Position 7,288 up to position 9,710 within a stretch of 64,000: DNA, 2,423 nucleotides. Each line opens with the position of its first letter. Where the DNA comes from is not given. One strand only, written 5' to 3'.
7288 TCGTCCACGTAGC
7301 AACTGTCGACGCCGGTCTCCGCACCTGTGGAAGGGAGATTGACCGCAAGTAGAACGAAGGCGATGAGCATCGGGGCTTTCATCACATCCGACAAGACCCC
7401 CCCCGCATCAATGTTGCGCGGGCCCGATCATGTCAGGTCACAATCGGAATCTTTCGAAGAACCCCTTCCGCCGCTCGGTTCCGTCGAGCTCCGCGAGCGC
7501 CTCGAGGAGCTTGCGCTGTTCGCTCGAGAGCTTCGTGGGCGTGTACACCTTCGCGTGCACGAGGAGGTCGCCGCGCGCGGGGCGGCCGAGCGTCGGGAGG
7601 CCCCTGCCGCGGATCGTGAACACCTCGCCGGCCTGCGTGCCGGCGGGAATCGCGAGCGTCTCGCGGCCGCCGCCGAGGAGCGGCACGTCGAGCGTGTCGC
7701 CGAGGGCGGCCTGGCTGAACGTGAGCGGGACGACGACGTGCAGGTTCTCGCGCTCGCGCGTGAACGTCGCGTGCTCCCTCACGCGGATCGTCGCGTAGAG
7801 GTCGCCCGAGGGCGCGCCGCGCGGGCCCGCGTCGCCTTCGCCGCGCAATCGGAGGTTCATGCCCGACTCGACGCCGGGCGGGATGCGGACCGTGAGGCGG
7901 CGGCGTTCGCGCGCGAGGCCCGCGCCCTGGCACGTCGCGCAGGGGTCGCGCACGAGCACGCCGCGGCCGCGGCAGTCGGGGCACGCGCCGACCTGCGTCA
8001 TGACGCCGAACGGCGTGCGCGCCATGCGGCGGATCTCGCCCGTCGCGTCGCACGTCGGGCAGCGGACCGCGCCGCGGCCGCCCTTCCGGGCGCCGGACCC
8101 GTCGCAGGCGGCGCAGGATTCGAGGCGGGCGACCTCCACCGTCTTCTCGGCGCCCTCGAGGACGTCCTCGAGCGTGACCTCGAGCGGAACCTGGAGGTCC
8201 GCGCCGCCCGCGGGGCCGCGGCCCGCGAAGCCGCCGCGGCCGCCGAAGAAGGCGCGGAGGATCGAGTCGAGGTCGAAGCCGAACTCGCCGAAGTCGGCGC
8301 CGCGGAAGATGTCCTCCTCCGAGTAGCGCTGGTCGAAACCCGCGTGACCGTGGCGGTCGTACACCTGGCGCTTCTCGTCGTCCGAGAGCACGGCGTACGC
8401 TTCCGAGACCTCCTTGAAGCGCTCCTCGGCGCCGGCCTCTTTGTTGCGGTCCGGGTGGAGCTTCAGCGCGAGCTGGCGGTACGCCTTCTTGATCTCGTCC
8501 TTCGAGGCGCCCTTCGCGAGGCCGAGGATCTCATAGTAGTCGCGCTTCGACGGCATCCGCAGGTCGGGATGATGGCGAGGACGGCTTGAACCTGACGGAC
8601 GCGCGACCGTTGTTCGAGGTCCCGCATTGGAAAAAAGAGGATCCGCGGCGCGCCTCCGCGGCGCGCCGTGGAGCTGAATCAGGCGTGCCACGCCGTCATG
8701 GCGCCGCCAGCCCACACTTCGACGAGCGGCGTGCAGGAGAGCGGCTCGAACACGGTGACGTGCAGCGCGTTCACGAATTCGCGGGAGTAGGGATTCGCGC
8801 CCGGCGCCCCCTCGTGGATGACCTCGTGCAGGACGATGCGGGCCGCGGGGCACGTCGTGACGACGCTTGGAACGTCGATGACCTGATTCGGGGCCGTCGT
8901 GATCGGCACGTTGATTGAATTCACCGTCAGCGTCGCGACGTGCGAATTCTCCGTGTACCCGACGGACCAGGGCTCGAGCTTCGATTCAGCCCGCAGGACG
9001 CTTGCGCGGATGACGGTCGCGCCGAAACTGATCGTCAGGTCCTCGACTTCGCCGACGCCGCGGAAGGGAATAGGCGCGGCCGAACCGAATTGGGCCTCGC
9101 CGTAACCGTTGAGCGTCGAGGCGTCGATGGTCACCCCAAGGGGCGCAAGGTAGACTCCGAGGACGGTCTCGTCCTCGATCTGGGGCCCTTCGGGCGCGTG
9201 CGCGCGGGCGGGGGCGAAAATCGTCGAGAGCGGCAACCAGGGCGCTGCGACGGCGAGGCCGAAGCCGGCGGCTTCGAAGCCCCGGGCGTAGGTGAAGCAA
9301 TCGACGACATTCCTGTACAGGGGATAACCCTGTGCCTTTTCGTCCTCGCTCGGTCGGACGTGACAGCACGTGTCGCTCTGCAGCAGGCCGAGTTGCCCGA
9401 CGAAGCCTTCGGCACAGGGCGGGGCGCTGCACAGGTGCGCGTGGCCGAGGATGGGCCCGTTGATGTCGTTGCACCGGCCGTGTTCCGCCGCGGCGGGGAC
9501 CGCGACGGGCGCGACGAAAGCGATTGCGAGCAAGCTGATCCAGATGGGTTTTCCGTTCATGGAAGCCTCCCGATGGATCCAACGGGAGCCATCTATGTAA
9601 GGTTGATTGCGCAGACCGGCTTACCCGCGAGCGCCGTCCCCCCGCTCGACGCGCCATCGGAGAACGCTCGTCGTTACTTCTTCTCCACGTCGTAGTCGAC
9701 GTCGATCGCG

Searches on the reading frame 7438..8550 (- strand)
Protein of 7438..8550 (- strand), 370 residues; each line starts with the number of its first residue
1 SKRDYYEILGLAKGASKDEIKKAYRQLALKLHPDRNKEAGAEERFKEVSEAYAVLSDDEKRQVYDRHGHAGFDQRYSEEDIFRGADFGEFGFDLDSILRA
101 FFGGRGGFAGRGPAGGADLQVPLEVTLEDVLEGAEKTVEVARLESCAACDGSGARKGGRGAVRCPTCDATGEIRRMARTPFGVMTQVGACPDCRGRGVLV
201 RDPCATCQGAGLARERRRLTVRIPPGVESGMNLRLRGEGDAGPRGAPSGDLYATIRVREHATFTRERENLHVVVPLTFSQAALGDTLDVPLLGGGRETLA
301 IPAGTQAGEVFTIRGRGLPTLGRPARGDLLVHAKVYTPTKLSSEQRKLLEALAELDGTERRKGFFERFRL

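Call 5: search_protein_families(library=pfam, proteins=[window:7438-8550:-], max_evalue=1)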
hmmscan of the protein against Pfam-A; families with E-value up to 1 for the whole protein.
window:7438-8550:- (370 aa): 7 families
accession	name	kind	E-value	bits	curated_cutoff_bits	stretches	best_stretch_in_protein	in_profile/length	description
PF01556.23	DnaJ_C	-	6.3e-45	153.4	26.6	1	119-338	1-152/152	DnaJ C terminal domain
PF00226.36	DnaJ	-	3.9e-28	97.8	27.8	1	4-65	1-63/63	DnaJ domain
PF00684.25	DnaJ_CXXCXGXG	-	1.3e-13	51.4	32.7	1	146-211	1-65/65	DnaJ central domain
PF15777.11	Anti-TRAP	-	0.0011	19.3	32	1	144-171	11-40/59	Tryptophan RNA-binding attenuator protein inhibitory protein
PF17302.8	DUF5351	-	0.096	13.4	27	0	131-154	14-28/29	Family of unknown function (DUF5351)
PF18551.6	TackOD1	-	0.25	11.3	32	1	184-214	71-101/188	Thaumarchaeal output domain 1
PF23083.1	FF_RHG35_4th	-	0.29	11.9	27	1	49-67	32-50/55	Rho GTPase-activating protein 35-like, FF domain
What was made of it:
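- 7438..8556 (-): dnaJ, the host gene directly upstream. Its stop lies 55 nt before the small gene's ATG. Pfam DnaJ, DnaJ_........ and DnaJ_C (call 5).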

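Call 9: find_related_loci(query=window:7438-8550:-, collection=genome_contigs, flank=10000)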
Query window:7438-8550:- (370 aa) in genome_contigs; peptide patterns used: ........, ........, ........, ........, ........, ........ (x = any residue, [..] = any of these).
600 stretches matched a pattern (row limit reached: there are more); 504 encode a relative of the query (tblastn E <= 1e-3); the best 80 are kept; 80 distinct loci.
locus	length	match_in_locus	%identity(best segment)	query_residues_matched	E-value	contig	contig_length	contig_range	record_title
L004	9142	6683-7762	43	4-369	4e-99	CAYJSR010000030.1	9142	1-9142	MAG TPA_asm: Candidatus Woesearchaeota archaeon isolate ERP125453_co1_330 genome assembly, contig: NODE_9100_length_9142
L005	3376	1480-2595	47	1-365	1e-99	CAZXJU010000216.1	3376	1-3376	MAG TPA_asm: uncultured Halobacteriales archaeon isolate SRP284430_co1_217 genome assembly, contig: NODE_29604_length_33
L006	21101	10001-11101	45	1-369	1e-96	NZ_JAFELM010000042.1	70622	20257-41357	Bacillus suaedaesalsae strain RD4P76 360, whole genome shotgun sequence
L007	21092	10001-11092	44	2-369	8e-96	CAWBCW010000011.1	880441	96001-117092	MAG: uncultured Bacillaceae bacterium isolate MFD02416.bin.3.269 genome assembly, contig: contig_35902, whole genome sho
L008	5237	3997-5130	45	1-369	1e-95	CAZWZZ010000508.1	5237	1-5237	MAG TPA_asm: uncultured Caldilineaceae bacterium isolate binchicken_co15_113 genome assembly, contig: NODE_15630_length_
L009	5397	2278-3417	42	1-369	3e-95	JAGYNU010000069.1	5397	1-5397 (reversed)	MAG: Candidatus Omnitrophota bacterium isolate M55B152 69, whole genome shotgun sequence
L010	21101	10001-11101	42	1-369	3e-95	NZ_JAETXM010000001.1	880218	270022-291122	Bacillus sp. V3B ENGS201_contig_1, whole genome shotgun sequence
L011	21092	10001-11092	44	1-369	7e-95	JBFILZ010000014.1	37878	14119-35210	MAG: Bacillus sp. (in: firmicutes) isolate Mix_sand12.2021.10.G.12 k141_600507_length_37878_cov_28.4365, whole genome sh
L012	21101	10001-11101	42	1-369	1e-94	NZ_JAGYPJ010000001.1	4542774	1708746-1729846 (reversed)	Lederbergia citrisecunda strain FJAT-49732 Scaffold1, whole genome shotgun sequence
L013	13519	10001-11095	47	2-367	2e-94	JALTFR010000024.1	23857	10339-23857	MAG: Thermoplasmata archaeon isolate S014_metabat2_scaf2bin.124 S014_NODE_302_length_23857_cov_3.234050, whole genome sh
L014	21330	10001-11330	46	1-349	9e-94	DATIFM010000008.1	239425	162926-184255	MAG TPA_asm: Candidatus Bilamarchaeum sp. isolate SMAG_U16395 k141_2124322, whole genome shotgun sequence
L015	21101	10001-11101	43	1-369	7e-94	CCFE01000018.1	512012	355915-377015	Bacillus rubiinfantis genome assembly., contig: contig00018, whole genome shotgun sequence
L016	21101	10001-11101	44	1-369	2e-93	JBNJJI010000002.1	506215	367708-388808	MAG: Bacillota bacterium isolate BSe3 2, whole genome shotgun sequence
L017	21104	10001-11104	43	1-369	2e-93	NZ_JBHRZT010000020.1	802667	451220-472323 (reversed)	Bacillus songklensis strain CCUG 61889 velvet_auto_105_20, whole genome shotgun sequence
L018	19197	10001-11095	41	1-369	4e-93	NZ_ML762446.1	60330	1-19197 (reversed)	Gracilibacillus oryzae strain TD8 scaffold23, whole genome shotgun sequence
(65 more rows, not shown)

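Call 23: find_homologous_proteins(query=window:7438-8550:-, max_evalue=1e-60)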
Query window:7438-8550:- (370 aa): 7290 proteins with E <= 1e-60 among 8000 candidates; the best 120 are listed.
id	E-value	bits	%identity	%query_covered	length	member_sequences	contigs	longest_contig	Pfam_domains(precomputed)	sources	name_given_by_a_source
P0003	2.4e-146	506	60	100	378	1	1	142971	PF00226.37,PF00684.26,PF01556.24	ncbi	ncbi:MAG: molecular chaperone DnaJ [Thermoplasmatota archaeon]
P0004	1.9e-144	499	62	99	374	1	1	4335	PF00226.37,PF00684.26,PF01556.24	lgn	-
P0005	2.2e-144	499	62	100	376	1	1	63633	PF00226.37,PF15777.11,PF00684.26,PF01556.24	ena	-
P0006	5.1e-144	498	59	100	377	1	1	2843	PF00226.37,PF27659.1,PF15777.11,PF00684.26,PF01556.24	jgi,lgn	jgi:molecular chaperone DnaJ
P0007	1.7e-142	493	62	100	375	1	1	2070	PF00226.37,PF00684.26,PF01556.24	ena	-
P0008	6.2e-142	491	61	98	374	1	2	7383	PF00226.37,PF15777.11,PF00684.26,PF01556.24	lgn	-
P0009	1.1e-141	490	60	100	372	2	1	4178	PF00226.37,PF00684.26,PF01556.24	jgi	jgi:molecular chaperone DnaJ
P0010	2.1e-141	489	60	98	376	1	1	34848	PF00226.37,PF00684.26,PF01556.24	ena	-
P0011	1.1e-140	487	58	100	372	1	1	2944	PF00226.37,PF00684.26,PF01556.24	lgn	-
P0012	1.2e-140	487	61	98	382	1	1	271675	PF00226.37,PF00684.26,PF01556.24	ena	-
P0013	2.6e-140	486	60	100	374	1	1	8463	PF00226.37,PF00684.26,PF01556.24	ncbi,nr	ncbi:MAG TPA: molecular chaperone DnaJ [Candidatus Thermoplasmatota archaeon]|nr:molecular chaperone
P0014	3.5e-140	485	60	98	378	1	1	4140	PF00226.37,PF00684.26,PF01556.24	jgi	jgi:molecular chaperone DnaJ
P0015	5.8e-140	485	60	96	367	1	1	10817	PF00226.37,PF00684.26,PF01556.24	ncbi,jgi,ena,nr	ncbi:MAG TPA: molecular chaperone DnaJ [Candidatus Thermoplasmatota archaeon]|nr:molecular chaperone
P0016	6.6e-140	484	59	100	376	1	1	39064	PF00226.37,PF00684.26,PF01556.24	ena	-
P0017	6.2e-139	481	60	100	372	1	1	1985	PF00226.37,PF00684.26,PF01556.24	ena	-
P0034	2.0e-134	466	58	100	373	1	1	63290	PF00226.37,PF00684.26,PF01556.24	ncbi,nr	ncbi:MAG TPA: molecular chaperone DnaJ [Candidatus Thermoplasmatota archaeon]|nr:molecular chaperone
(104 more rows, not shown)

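Call 24: find_encoding_contigs(protein=P0003, flank=10000, max_places=1)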
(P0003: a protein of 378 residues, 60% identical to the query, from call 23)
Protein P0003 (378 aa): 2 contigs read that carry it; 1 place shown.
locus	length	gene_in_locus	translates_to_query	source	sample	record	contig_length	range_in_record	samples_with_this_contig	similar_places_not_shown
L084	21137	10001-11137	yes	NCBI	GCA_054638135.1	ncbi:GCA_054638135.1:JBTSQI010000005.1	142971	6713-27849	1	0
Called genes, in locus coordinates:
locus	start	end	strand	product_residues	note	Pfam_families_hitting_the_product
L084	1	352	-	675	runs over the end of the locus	PF00012:HSP70, PF06723:MreB_Mbl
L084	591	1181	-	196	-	PF01025:GrpE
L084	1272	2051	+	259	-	PF12850:Metallophos_2 (weak)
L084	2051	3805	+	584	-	PF00890:FAD_binding_2 (weak), PF01266:DAO, PF12831:FAD_oxidored (weak), PF01266:DAO, PF16901:DAO_C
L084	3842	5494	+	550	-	PF06418:CTP_synth_N, PF00117:GATase, PF07722:Peptidase_C26 (faint)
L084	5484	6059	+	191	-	PF13238:AAA_18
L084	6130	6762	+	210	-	PF01066:CDP-OH_P_transf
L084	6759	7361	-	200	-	PF13527:Acetyltransf_9 (weak), PF00583:Acetyltransf_1, PF13673:Acetyltransf_10 (weak), PF13508:Acetyltransf_7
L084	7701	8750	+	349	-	PF01555:N6_N4_Mtase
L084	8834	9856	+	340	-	-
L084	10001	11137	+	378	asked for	PF00226:DnaJ, PF01556:DnaJ_C, PF00684:DnaJ_CXXCXGXG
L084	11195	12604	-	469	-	PF00924:MS_channel_2nd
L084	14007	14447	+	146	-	-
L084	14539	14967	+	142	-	PF20432:Xre-like-HTH, PF09722:Xre_MbcA_ParS_C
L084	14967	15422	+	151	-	PF08808:RES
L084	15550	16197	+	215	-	PF01170:UPF0020, PF13489:Methyltransf_23 (weak), PF05175:MTS, PF06325:PrmA, PF13847:Methyltransf_31, PF08241:Methyltransf_11, PF08242:Methyltransf_12 (weak), PF13649:Methyltransf_25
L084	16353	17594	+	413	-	-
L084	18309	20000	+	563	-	-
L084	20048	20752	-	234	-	PF16697:Yop-YscD_cpl (weak), PF00498:FHA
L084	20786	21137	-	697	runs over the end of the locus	PF00069:Pkinase, PF07714:PK_Tyr_Ser-Thr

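Call 25: find_encoding_contigs(protein=P0005, flank=10000, max_places=1)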
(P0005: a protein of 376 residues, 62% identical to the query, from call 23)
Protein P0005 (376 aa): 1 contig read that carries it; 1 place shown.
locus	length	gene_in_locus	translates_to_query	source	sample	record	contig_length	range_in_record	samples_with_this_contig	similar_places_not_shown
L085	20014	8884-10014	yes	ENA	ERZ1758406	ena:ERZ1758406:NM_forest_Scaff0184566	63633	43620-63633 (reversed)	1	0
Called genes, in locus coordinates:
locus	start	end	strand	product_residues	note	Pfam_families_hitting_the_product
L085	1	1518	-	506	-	?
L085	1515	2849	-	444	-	PF18195:GatD_N, PF00710:Asparaginase, PF17763:Asparaginase_C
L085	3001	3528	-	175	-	PF13412:HTH_24 (weak), PF24266:HTH_HVO_0163_N, PF01978:TrmB (weak), PF01047:MarR (weak), PF12802:MarR_2, PF01022:HTH_5, PF12840:HTH_20, PF13412:HTH_24 (weak), +7 more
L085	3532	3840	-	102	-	-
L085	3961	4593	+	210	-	-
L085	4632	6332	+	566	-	PF04234:CopC, PF05425:CopD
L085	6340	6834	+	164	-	PF13473:Cupredoxin_1 (weak), PF00127:Copper-bind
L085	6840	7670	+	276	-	-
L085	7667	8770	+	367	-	PF27233:MJ0711_N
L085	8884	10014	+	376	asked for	PF00226:DnaJ, PF01556:DnaJ_C, PF15777:Anti-TRAP (faint), PF00684:DnaJ_CXXCXGXG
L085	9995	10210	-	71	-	-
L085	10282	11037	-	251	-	PF01884:PcrB, PF00977:His_biosynth (weak)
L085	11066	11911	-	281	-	PF01040:UbiA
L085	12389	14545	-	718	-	PF14551:MCM_N (weak), PF17207:MCM_OB, PF00493:MCM, PF07726:AAA_3 (faint), PF07728:AAA_5 (weak), PF01078:Mg_chelatase (weak), PF17855:MCM_lid, PF22798:DUF5817_CT (weak)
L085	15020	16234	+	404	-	PF00999:Na_H_Exchanger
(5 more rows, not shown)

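Call 26: find_encoding_contigs(protein=P0012, flank=10000, max_places=1)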
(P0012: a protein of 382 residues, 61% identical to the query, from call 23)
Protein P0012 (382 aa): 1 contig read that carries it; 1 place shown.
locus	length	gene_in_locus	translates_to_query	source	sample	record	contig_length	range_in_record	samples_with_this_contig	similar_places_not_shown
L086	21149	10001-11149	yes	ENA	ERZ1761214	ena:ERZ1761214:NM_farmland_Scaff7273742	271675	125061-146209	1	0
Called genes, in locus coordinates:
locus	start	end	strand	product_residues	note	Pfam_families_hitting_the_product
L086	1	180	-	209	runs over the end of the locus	PF01066:CDP-OH_P_transf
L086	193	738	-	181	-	PF13207:AAA_17 (weak), PF13238:AAA_18, PF13671:AAA_33 (faint)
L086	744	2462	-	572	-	PF06418:CTP_synth_N, PF00117:GATase, PF07722:Peptidase_C26 (weak)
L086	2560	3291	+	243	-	-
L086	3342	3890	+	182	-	PF13302:Acetyltransf_3, PF13420:Acetyltransf_4, PF00583:Acetyltransf_1, PF13523:Acetyltransf_8 (faint)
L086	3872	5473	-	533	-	PF01266:DAO, PF12831:FAD_oxidored (weak), PF16901:DAO_C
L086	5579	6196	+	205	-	PF01025:GrpE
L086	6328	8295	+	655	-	PF00012:HSP70, PF06723:MreB_Mbl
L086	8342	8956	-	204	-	-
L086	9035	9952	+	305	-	-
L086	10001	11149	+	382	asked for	PF00226:DnaJ, PF01556:DnaJ_C, PF00684:DnaJ_CXXCXGXG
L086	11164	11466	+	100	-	-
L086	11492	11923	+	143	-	-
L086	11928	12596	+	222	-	PF05175:MTS, PF06325:PrmA, PF13847:Methyltransf_31, PF08241:Methyltransf_11 (weak), PF13649:Methyltransf_25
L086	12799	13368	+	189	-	PF14382:ECR1_N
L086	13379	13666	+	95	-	PF13656:RNA_pol_L_2, PF01193:RNA_pol_L (weak)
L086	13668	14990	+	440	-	PF01142:TruD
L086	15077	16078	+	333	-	PF00239:Resolvase, PF07508:Recombinase (weak)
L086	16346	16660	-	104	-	-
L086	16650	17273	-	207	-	PF00239:Resolvase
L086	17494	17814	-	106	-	PF04014:MazE_antitoxin (faint)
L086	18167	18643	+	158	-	-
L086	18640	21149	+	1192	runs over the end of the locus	PF06832:BiPBP_C (weak), PF18911:PKD_4, PF00801:PKD, PF18911:PKD_4, PF00801:PKD, PF18911:PKD_4, PF00801:PKD, PF18911:PKD_4, +2 more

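Call 69: find_encoding_contigs(protein=P0010, flank=7000, max_places=1)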
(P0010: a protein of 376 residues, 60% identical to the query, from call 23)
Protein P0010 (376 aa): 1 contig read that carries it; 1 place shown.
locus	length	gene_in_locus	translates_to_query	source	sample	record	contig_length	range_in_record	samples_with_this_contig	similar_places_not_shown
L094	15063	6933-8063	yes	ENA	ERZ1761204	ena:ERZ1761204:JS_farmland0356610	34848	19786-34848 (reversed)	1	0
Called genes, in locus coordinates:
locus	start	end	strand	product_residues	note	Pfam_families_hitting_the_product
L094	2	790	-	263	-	?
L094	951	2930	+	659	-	PF00012:HSP70, PF06723:MreB_Mbl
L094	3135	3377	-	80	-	PF27235:AF_1680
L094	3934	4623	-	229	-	-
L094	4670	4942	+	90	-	-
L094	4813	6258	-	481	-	PF13231:PMT_2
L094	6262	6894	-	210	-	-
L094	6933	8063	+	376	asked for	PF00226:DnaJ, PF01556:DnaJ_C, PF00684:DnaJ_CXXCXGXG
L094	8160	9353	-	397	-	PF03065:Glyco_hydro_57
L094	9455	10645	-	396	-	PF08323:Glyco_transf_5, PF13439:Glyco_transf_4, PF13579:Glyco_trans_4_4, PF20706:GT4-conflict, PF00534:Glycos_transf_1, PF13692:Glyco_trans_1_4, PF13524:Glyco_trans_1_2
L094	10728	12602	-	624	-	PF00723:Glyco_hydro_15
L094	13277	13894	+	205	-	PF00561:Abhydrolase_1, PF12697:Abhydrolase_6 (weak), PF05057:DUF676 (weak), PF07819:PGAP1 (weak)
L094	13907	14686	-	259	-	PF00290:Trp_syntA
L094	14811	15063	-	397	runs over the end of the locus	PF00291:PALP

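Call 70: find_encoding_contigs(protein=P0016, flank=7000, max_places=1)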
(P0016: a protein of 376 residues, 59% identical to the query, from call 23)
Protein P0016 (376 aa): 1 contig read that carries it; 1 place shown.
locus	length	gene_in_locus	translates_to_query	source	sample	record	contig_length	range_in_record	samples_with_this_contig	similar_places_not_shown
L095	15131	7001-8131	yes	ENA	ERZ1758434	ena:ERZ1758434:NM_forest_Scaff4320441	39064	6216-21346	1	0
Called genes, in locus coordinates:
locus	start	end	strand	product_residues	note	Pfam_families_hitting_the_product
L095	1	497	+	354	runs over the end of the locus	PF03631:Virul_fac_BrkB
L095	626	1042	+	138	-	PF00903:Glyoxalase (weak)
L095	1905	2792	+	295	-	PF00072:Response_reg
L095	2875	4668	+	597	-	PF08439:Peptidase_M3_N, PF01432:Peptidase_M3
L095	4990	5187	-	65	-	-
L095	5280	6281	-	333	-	PF00483:NTP_transferase, PF12804:NTP_transf_3, PF00132:Hexapep (faint), PF24894:Hexapep_GlmU, PF25084:LbH_EIF2B, PF25087:GMPPB_C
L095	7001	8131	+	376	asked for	PF00226:DnaJ, PF01556:DnaJ_C, PF00684:DnaJ_CXXCXGXG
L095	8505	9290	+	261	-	PF00378:ECH_1, PF16113:ECH_2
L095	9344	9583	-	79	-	-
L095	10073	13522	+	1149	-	PF02516:STT3, PF13231:PMT_2 (weak), PF22627:AglB_core-like, PF13620:CarboxypepD_reg (faint), PF13715:CarbopepD_reg_2 (faint), PF17210:SdrD_B (faint)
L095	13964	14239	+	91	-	PF01253:SUI1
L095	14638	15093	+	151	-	PF07790:Pilin_N (weak)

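Call 71: find_encoding_contigs(protein=P0034, flank=7000, max_places=1)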
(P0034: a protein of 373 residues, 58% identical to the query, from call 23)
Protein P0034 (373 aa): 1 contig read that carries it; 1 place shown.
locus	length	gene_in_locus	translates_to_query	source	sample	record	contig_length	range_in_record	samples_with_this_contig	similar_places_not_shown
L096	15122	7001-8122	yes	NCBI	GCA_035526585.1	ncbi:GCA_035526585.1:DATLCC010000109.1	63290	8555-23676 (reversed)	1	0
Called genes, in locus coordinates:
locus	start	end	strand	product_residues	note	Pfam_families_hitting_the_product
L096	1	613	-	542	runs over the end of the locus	PF06418:CTP_synth_N, PF00117:GATase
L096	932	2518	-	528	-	PF01266:DAO, PF12831:FAD_oxidored (weak), PF16901:DAO_C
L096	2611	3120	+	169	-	PF01025:GrpE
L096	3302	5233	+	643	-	PF00012:HSP70, PF06723:MreB_Mbl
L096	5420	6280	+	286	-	-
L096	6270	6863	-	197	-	-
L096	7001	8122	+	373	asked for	PF00226:DnaJ, PF01556:DnaJ_C, PF00684:DnaJ_CXXCXGXG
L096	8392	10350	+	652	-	-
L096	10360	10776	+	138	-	-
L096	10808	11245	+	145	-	-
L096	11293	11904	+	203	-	PF01170:UPF0020 (weak), PF05175:MTS, PF06325:PrmA, PF13649:Methyltransf_25, PF13847:Methyltransf_31, PF08241:Methyltransf_11 (weak)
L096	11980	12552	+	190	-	PF14382:ECR1_N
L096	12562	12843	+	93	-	PF01193:RNA_pol_L (weak), PF13656:RNA_pol_L_2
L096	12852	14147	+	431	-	PF01142:TruD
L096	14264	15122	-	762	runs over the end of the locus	PF00136:DNA_pol_B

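Call 81: search_protein_families(library=ncbifam, proteins=[L096:5420-6280:+, L086:9035-9952:+, L084:8834-9856:+, L096:8392-10350:+, L096:10360-10776:+, L086:11164-11466:+], max_evalue=0.1)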
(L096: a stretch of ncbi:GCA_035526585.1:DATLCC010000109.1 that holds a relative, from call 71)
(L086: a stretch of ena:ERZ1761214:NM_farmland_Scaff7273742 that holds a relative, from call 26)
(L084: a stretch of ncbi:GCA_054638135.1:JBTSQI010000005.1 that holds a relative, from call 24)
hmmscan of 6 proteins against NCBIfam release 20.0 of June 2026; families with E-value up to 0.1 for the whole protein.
L096:5420-6280:+ (286 aa): 0 families

L086:9035-9952:+ (305 aa): 0 families

L084:8834-9856:+ (340 aa): 0 families

L096:8392-10350:+ (652 aa): 1 family
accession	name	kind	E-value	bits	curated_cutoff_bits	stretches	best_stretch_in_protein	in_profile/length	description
TIGR02574.1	stabl_TIGR02574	hypoth_equivalog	0.031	14.3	31.9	1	141-163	26-48/65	putative addiction module component, TIGR02574 family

L096:10360-10776:+ (138 aa): 0 families

L086:11164-11466:+ (100 aa): 0 families

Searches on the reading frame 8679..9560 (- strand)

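Call 5: search_protein_families(library=pfam, proteins=[window:8679-9560:-], max_evalue=1)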
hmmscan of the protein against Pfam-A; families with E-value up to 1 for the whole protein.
window:8679-9560:- (293 aa): 0 families

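Call 6: search_protein_families(library=ncbifam, proteins=[window:8679-9560:-], max_evalue=1)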
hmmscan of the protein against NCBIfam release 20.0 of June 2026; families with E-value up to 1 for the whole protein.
window:8679-9560:- (293 aa): 1 family
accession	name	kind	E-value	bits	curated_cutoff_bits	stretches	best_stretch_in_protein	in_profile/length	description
NF040603.2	choice_anch_P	subfamily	1.8e-14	54.1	27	1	95-288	1-181/185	choice-of-anchor P family protein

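Call 38: search_protein_families(library=phrogs, proteins=[window:8679-9560:-], max_evalue=1)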
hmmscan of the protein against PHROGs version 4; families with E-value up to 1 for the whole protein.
window:8679-9560:- (293 aa): 0 families

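Call 76: search_protein_families(library=padloc, proteins=[window:8679-9560:-], max_evalue=1)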
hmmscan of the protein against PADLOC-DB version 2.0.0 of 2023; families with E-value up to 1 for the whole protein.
window:8679-9560:- (293 aa): 0 families
